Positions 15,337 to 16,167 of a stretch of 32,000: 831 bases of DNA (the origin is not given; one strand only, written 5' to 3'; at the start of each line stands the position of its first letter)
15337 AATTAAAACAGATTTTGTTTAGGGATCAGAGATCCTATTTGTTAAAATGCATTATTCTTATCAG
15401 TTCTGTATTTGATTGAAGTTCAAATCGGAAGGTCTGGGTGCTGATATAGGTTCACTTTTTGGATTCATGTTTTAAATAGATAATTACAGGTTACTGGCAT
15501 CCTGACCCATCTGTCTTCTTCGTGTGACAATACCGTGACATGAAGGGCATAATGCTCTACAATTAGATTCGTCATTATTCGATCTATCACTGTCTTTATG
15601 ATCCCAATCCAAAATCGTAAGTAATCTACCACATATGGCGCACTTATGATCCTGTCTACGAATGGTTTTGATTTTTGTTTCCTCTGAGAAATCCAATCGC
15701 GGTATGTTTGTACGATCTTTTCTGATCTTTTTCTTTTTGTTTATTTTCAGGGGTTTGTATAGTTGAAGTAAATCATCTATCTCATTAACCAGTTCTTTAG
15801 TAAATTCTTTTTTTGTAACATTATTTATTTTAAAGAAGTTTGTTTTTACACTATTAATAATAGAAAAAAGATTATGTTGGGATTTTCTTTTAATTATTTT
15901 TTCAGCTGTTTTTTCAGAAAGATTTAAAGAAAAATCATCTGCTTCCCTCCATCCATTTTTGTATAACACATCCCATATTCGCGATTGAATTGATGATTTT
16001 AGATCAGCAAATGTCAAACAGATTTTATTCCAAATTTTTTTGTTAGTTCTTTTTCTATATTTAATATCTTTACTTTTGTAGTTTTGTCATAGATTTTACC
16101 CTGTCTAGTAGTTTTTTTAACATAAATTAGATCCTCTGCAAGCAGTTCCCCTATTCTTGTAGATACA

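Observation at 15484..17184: Six-gene, gap-free operon: four tandem paralogous mini-HTH genes, then wHTH, then HNH nuclease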

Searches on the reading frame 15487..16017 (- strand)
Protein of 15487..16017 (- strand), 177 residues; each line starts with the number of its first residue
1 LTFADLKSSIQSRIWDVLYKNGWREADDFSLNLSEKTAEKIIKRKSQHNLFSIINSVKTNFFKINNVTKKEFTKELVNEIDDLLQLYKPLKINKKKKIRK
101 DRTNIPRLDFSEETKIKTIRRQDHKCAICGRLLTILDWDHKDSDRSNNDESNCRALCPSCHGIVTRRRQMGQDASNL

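Call 6: search_protein_families(library=pfam, proteins=[window:15487-16017:-], max_evalue=1)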
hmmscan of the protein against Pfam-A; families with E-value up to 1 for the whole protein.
window:15487-16017:- (177 aa): 8 families
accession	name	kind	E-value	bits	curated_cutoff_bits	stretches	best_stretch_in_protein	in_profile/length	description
PF01844.29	HNH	-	0.0003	21.3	21.4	1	126-165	1-45/47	HNH endonuclease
PF25761.1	TPR_PATROL1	-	0.011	15.1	27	1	45-108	40-99/419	PATROL1-like, TPR repeats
PF14067.11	LssY_C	-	0.017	15.1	25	1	11-49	27-65/188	LssY C-terminus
PF23436.1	RabGap-TBC_2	-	0.022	14.9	27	1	11-94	114-201/214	RabGAP TBC domain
PF25238.1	OGFOD2-like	-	0.036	14.5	31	1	37-95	24-81/123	OGFOD2-like domain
PF17283.8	Zn_ribbon_SprT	-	0.099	13.1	28.1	0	117-134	18-35/38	SprT-like zinc ribbon domain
PF13392.12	HNH_3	-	0.25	11.4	24.8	1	139-153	22-36/46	HNH endonuclease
PF08095.16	Toxin_25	-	0.45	11.3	25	0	19-28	5-14/22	Hefutoxin family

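Call 11: find_homologous_proteins(query=window:15487-16017:-, max_evalue=0.001)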
Query window:15487-16017:- (177 aa): 11 proteins with E <= 0.001 among 107 candidates.
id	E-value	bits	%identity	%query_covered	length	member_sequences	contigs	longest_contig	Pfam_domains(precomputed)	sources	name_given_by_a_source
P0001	2.9e-112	390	100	100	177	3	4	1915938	-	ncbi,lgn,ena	-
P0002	1.1e-89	317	78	99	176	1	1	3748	-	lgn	-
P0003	1.2e-63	232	63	95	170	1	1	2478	-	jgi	jgi:hypothetical protein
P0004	2.1e-58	215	57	95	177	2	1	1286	-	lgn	-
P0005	8.2e-58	213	56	95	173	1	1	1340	-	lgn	-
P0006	3.4e-57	211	64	86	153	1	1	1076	-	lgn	-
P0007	6.6e-56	207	64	86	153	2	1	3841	-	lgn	-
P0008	9.0e-56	206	100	49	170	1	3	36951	-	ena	-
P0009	1.7e-55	205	52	95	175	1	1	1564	-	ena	-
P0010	6.6e-54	200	53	95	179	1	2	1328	-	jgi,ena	-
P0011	6.8e-53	197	50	95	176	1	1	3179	-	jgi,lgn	jgi:hypothetical protein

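Call 13: find_encoding_contigs(protein=P0002, flank=10000, max_places=3)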
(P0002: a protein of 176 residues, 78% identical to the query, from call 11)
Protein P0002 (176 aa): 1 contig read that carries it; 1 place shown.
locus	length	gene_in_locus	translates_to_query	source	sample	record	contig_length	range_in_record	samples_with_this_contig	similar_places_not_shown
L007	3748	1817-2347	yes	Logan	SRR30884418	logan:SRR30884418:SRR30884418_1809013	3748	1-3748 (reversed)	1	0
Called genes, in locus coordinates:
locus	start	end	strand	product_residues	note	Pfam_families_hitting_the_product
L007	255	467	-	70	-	-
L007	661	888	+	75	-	-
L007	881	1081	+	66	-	-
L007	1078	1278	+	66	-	-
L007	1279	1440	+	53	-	-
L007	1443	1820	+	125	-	-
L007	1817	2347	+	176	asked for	-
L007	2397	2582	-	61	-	-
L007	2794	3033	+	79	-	-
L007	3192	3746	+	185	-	?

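Call 14: find_encoding_contigs(protein=P0007, flank=10000, max_places=3)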
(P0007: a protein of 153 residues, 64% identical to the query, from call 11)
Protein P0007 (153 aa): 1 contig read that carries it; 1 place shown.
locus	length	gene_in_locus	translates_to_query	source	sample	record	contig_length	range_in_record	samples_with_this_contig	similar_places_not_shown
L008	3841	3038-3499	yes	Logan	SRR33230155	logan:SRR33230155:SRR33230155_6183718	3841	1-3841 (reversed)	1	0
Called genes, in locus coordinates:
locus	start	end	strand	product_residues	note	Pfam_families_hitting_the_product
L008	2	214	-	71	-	?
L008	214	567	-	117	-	-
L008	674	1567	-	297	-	-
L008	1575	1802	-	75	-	-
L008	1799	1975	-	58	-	-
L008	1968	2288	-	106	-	-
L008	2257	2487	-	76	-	-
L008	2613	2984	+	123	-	-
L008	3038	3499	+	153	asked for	-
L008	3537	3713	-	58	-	-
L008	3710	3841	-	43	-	?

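Call 15: find_encoding_contigs(protein=P0011, flank=10000, max_places=3)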
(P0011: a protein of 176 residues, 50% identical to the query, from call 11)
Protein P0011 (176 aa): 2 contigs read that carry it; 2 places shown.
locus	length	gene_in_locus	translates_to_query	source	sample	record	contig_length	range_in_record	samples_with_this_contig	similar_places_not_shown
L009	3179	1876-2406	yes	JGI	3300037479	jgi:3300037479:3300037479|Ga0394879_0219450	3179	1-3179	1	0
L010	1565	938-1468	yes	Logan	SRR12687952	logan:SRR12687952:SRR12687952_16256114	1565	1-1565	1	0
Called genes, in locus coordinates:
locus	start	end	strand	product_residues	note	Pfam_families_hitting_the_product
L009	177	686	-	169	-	PF13271:DUF4062 (weak)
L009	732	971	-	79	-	-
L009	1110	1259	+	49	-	-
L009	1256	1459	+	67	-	-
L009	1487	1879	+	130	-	-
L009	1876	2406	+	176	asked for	-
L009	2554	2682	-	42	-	-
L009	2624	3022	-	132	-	PF02661:Fic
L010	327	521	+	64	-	-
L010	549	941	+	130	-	-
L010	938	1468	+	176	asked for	-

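Call 16: find_encoding_contigs(protein=P0003, flank=10000, max_places=3)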
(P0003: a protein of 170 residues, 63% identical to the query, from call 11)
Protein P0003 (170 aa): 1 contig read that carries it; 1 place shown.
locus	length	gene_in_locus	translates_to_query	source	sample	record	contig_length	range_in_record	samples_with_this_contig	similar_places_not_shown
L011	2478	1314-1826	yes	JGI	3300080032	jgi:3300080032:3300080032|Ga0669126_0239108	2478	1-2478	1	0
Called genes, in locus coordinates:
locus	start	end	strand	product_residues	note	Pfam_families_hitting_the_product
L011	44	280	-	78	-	-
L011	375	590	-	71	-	-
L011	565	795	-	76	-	-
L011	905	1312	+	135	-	-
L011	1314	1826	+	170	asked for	-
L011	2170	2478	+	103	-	?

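Call 18: search_protein_families(library=phrogs, proteins=[window:15487-16017:-], max_evalue=0.1)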
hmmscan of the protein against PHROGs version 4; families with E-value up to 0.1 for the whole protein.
window:15487-16017:- (177 aa): 20 families
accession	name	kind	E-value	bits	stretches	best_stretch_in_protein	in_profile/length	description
phrog_589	-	DNA, RNA and nucleotide metabolism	3e-08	34.6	1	112-170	78-144/179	HNH endonuclease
phrog_1271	-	DNA, RNA and nucleotide metabolism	3.3e-08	34.3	1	99-164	243-315/361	HNH endonuclease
phrog_2255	-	DNA, RNA and nucleotide metabolism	1e-06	29.4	1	84-171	74-175/211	HNH endonuclease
phrog_740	-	DNA, RNA and nucleotide metabolism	5.3e-06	26.6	1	109-169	24-89/332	HNH endonuclease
phrog_333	-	DNA, RNA and nucleotide metabolism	1e-05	26.7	1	109-169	20-83/138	HNH endonuclease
phrog_8048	-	DNA, RNA and nucleotide metabolism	2.9e-05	24.4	1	110-173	163-234/273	HNH endonuclease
phrog_144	-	DNA, RNA and nucleotide metabolism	0.00013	22.6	1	114-170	73-138/175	HNH endonuclease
phrog_14736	-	DNA, RNA and nucleotide metabolism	0.00015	22.4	1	122-163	31-77/202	HNH endonuclease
phrog_7785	-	DNA, RNA and nucleotide metabolism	0.0005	21.1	1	97-170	48-117/147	HNH endonuclease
phrog_10822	-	DNA, RNA and nucleotide metabolism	0.00087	20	1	115-168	92-151/245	HNH endonuclease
phrog_7370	-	DNA, RNA and nucleotide metabolism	0.0015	19.6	1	94-163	12-82/115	HNH endonuclease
phrog_2914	-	DNA, RNA and nucleotide metabolism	0.002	18.9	1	94-160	66-131/190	endonuclease VII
phrog_4160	-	unknown function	0.0021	19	1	117-168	64-123/178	-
phrog_1035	-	DNA, RNA and nucleotide metabolism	0.0091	16.9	1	97-160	128-206/271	endonuclease VII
phrog_1571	-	DNA, RNA and nucleotide metabolism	0.017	16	1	117-162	46-91/128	HNH endonuclease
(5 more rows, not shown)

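Call 19: search_protein_families(library=padloc, proteins=[window:15487-16017:-], max_evalue=0.1)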
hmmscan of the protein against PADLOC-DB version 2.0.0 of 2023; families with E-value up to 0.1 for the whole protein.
window:15487-16017:- (177 aa): 10 families
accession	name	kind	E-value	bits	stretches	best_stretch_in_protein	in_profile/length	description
PDLC00642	ZorE2|ZorE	-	3.1e-05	21.5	1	116-161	206-255/283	HNH endonuclease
PDLC00643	ZorE2|ZorE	-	0.00012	19.5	1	54-162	146-259/282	HNH endonuclease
PDLC03673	HEase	-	0.00032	18.4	1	114-164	78-133/227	homing endonuclease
PDLC01292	Cas10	-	0.0069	13.9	1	34-160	82-203/387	CAS-III; effector_LS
PDLC01723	typeIV_Cas8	-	0.01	13.3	1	116-165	20-67/267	Csf1_2_IVA3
PDLC03687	HEase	-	0.016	13.1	1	91-156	28-92/178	homing endonuclease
PDLC00644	ZorE2|ZorE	-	0.048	11.3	1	121-165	189-239/267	HNH endonuclease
PDLC00645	ZorE2|ZorE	-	0.054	10.5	1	121-161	207-251/375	HNH endonuclease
PDLC00740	Effector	-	0.059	10.1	1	139-168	72-101/391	Endonuclease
PDLC01999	SAVED1--SAVED_HNH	-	0.086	9.8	0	141-167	71-97/387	-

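Call 23: search_protein_families(library=pfam, proteins=[L007:3192-3746:+, L008:674-1564:-, L008:214-564:-, L009:177-683:-, L009:2624-3019:-], max_evalue=0.1)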
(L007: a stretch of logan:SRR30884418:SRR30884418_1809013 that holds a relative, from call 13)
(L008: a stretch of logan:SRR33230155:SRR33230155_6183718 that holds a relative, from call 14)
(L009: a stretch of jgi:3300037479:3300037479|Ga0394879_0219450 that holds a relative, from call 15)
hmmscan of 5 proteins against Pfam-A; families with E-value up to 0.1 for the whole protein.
L007:3192-3746:+ (185 aa): 1 family
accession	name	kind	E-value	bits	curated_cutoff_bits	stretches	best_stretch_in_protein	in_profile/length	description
PF01566.24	Nramp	-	4.8e-40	138.1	29.8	1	48-185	3-139/357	Natural resistance-associated macrophage protein-like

L008:674-1564:- (296 aa): 2 families
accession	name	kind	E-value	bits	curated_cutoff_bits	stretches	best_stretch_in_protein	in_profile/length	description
PF02709.20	Glyco_transf_7C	-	0.067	13.3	23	0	173-204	28-59/78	N-terminal domain of galactosyltransferase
PF06076.17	Orthopox_F14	-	0.07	13.8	27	0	150-189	15-53/73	Orthopoxvirus F14 protein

L008:214-564:- (116 aa): 0 families

L009:177-683:- (168 aa): 3 families
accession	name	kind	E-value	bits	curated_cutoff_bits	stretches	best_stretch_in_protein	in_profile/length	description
PF13271.11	DUF4062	-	3.2e-07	30.9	24.7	1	4-71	1-64/82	Domain of unknown function (DUF4062)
PF13676.11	TIR_2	-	0.0011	19.9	28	1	32-92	21-92/122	TIR domain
PF01582.25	TIR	-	0.0032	17.7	21.3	1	3-83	2-81/179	TIR domain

L009:2624-3019:- (131 aa): 1 family
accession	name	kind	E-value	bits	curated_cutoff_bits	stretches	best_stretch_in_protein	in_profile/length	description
PF02661.23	Fic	-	1.7e-08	35.6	24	1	7-87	3-93/93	Fic/DOC family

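Call 24: search_protein_families(library=phrogs, proteins=[L007:3192-3746:+, L008:674-1564:-, L008:214-564:-, L009:177-683:-, L009:2624-3019:-], max_evalue=0.1)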
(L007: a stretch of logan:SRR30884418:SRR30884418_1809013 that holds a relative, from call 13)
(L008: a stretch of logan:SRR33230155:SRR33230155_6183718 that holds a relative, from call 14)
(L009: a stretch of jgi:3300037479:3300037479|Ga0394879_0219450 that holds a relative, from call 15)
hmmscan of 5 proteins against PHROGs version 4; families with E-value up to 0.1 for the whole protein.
L007:3192-3746:+ (185 aa): 0 families

L008:674-1564:- (296 aa): 2 families
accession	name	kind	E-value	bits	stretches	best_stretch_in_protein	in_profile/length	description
phrog_12038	-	unknown function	0.028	15.5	1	54-108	29-86/90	-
phrog_30693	-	unknown function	0.092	13.7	0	180-219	35-74/84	-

L008:214-564:- (116 aa): 0 families

L009:177-683:- (168 aa): 1 family
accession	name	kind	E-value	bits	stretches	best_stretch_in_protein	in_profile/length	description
phrog_6988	-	unknown function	0.009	16.9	1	4-91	5-99/135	-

L009:2624-3019:- (131 aa): 4 families
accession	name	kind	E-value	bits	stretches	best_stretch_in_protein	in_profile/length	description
phrog_577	-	moron, auxiliary metabolic gene and host takeover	5.4e-14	53.2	1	7-121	6-121/128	Doc-like toxin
phrog_18015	-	unknown function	1.2e-06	29.2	1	47-106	49-108/244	-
phrog_26655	-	unknown function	0.00013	22.9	1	37-99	110-174/216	-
phrog_12747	-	unknown function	0.087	13.4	0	53-95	122-164/211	-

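Call 58: predict_structure(alignment_id=A6)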
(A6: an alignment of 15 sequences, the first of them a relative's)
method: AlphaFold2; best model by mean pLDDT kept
length: 177 residues; sequences in the alignment: 15
mean_pLDDT: 82.4   pTM: 0.52
mean pLDDT of the five models: 82.4, 80.9, 80.5, 80.4, 68.2
residues with pLDDT >= 90: 71; 70-90: 74; 50-70: 22; < 50: 10
segments of 3 or more residues with pLDDT < 50: 94-101
pLDDT, mean of each block of 10 residues (from residue 1): 86 94 93 93 69 92 96 93 76 48 62 90 90 84 81 88 78 67
secondary structure, 60 per line:
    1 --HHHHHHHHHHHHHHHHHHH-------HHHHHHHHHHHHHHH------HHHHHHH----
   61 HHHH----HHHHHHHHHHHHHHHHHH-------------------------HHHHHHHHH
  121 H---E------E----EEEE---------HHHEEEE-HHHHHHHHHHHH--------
elements in order: H3-21 H29-43 H50-56 H61-64 H69-86 H112-121 E137-140 E153-156 H158-169
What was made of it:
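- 15745..16017 (-): Effector N-domain (residues 1-91): a constant five-helix domain of unknown function. AF2 helices 3-21, 29-43, 50-56, 61-64, 69-86, with pLDDT mostly above 90 (call 58).
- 15688..15744 (-): Lysine-rich, disordered linker (residues 92-110). This is the point where the C-terminal domains are exchanged. pLDDT below 50 at residues 94-101 (call 58).
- On HNH endonuclease superfamily (Pfam PF01844): AF2 gives strands 137-140 and 153-156 plus helix 158-169 (call 58).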

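Call 64: fold_search(model_id=the predicted structure, library=pdb)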
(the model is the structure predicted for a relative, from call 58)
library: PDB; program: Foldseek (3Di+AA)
matches with E <= 10: 101; with E <= 0.001: 0
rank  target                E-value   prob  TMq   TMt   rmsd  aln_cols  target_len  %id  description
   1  6ghc_A                2.0e-02  0.93  0.28  0.18  16.9       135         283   16  Modification dependent EcoKMcrA restriction endonuclease (released 2018-08-08)
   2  8fmf_C                5.0e-02  1.00  0.33  0.16   3.4        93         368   22  Structure of CBASS Cap5 from Pseudomonas syringae as an activated tetramer with the cyclic dinucleotide 3'2'-c-diAMP l (released 2024-02-07)
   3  6ghc_B                5.3e-02  0.84  0.28  0.18  18.0       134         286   19  Modification dependent EcoKMcrA restriction endonuclease (released 2018-08-08)
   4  9nlg_B                6.2e-02  1.00  0.30  0.15   4.5        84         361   23  CBASS Pseudomonas syringae Cap5 tetramer with 3'2'-c-GAMP cyclic dinucleotide ligand (His56Ala mutant without Mg2+ ion (released 2025-06-18)
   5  8fmf_D                7.0e-02  1.00  0.32  0.16   3.6        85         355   22  Structure of CBASS Cap5 from Pseudomonas syringae as an activated tetramer with the cyclic dinucleotide 3'2'-c-diAMP l (released 2024-02-07)
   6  8fmf_A                7.0e-02  1.00  0.33  0.17   3.3        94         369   22  Structure of CBASS Cap5 from Pseudomonas syringae as an activated tetramer with the cyclic dinucleotide 3'2'-c-diAMP l (released 2024-02-07)
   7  8fm1_A                1.2e-01  1.00  0.27  0.14   2.4        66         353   26  Structure of CBASS Cap5 from Pseudomonas syringae in the absence of a ligand (apo form dimer) (released 2024-02-07)
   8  9dif_A                1.2e-01  1.00  0.33  0.17   3.4        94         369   21  CBASS Pseudomonas syringae Cap5 tetramer with DNA duplex and 3'2'-c-GAMP cyclic dinucleotide ligand (released 2025-06-18)
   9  9dih_B                1.2e-01  1.00  0.27  0.14   4.3        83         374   20  CBASS Pseudomonas syringae Cap5 tetramer with DNA duplex and 3'2'-c-diAMP cyclic dinucleotide ligand (released 2025-06-18)
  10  8fm1_D                1.4e-01  1.00  0.27  0.14   2.7        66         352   26  Structure of CBASS Cap5 from Pseudomonas syringae in the absence of a ligand (apo form dimer) (released 2024-02-07)
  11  5x42_C                1.5e-01  1.00  0.25  0.22   1.5        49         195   28  Structure of DotL(590-659)-DotN derived from Legionella pneumophila (released 2017-06-14)
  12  8fm1_F                1.5e-01  1.00  0.27  0.14   2.6        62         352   27  Structure of CBASS Cap5 from Pseudomonas syringae in the absence of a ligand (apo form dimer) (released 2024-02-07)
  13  8fm1_B                1.5e-01  1.00  0.28  0.15   2.8        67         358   24  Structure of CBASS Cap5 from Pseudomonas syringae in the absence of a ligand (apo form dimer) (released 2024-02-07)
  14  8fm1_G                1.7e-01  1.00  0.28  0.14   2.4        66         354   26  Structure of CBASS Cap5 from Pseudomonas syringae in the absence of a ligand (apo form dimer) (released 2024-02-07)
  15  9dif_B                1.8e-01  1.00  0.29  0.15   3.1        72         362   24  CBASS Pseudomonas syringae Cap5 tetramer with DNA duplex and 3'2'-c-GAMP cyclic dinucleotide ligand (released 2025-06-18)
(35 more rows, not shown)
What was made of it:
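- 15508..15687 (-): HNH nuclease domain (residues 111-170) with a CxxC...CxxC zinc site and the DH...N...N catalytic motif. Foldseek to the HNH domains of EcoKMcrA, Cap5 and Cas5-HNH at prob 0.93-1.0 (call 64).
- On HNH endonuclease superfamily (Pfam PF01844): Foldseek hits the HNH domains of McrA, Cap5 and Cas5-HNH at prob 0.93-1.0 (call 64).
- Closest known: EcoKMcrA-type type IV restriction endonucleases. Same: McrA is the best PDB hit (call 64).
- Closest known: EcoKMcrA-type type IV restriction endonucleases. Different: The N-domains are unrelated (rmsd 16.9 Å over the whole alignment, call 64).
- The best PDB match of the model is EcoKMcrA (call 64).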

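Call 67: search_protein_families(library=pfam, alignment_id=A8, max_evalue=0.01)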
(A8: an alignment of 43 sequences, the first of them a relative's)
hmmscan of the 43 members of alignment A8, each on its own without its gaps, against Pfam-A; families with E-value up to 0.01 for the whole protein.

A. member 1, P0001 (177 aa): 1 family
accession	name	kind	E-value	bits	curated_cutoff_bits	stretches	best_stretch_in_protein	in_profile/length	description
PF01844.29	HNH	-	0.0003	21.3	21.4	1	126-165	1-45/47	HNH endonuclease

B. families by the number of members that match (of 43 scanned): 7 families
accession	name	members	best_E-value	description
PF12770.12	CHAT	4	2.3e-08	CHAT domain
PF01844.29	HNH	3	0.0003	HNH endonuclease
PF13473.12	Cupredoxin_1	1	1.3e-08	Cupredoxin-like domain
PF00127.26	Copper-bind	1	7.5e-08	Copper binding proteins, plastocyanin/azurin family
PF14751.11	DUF4474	1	0.0025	Domain of unknown function (DUF4474)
PF23121.1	SPOC_AIPP2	1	0.0046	AIPP2, SPOC-like domain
PF08378.17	NERD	1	0.005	Nuclease-related domain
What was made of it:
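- Closest known: EcoKMcrA-type type IV restriction endonucleases. Different: Protease versions exist here (call 67).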
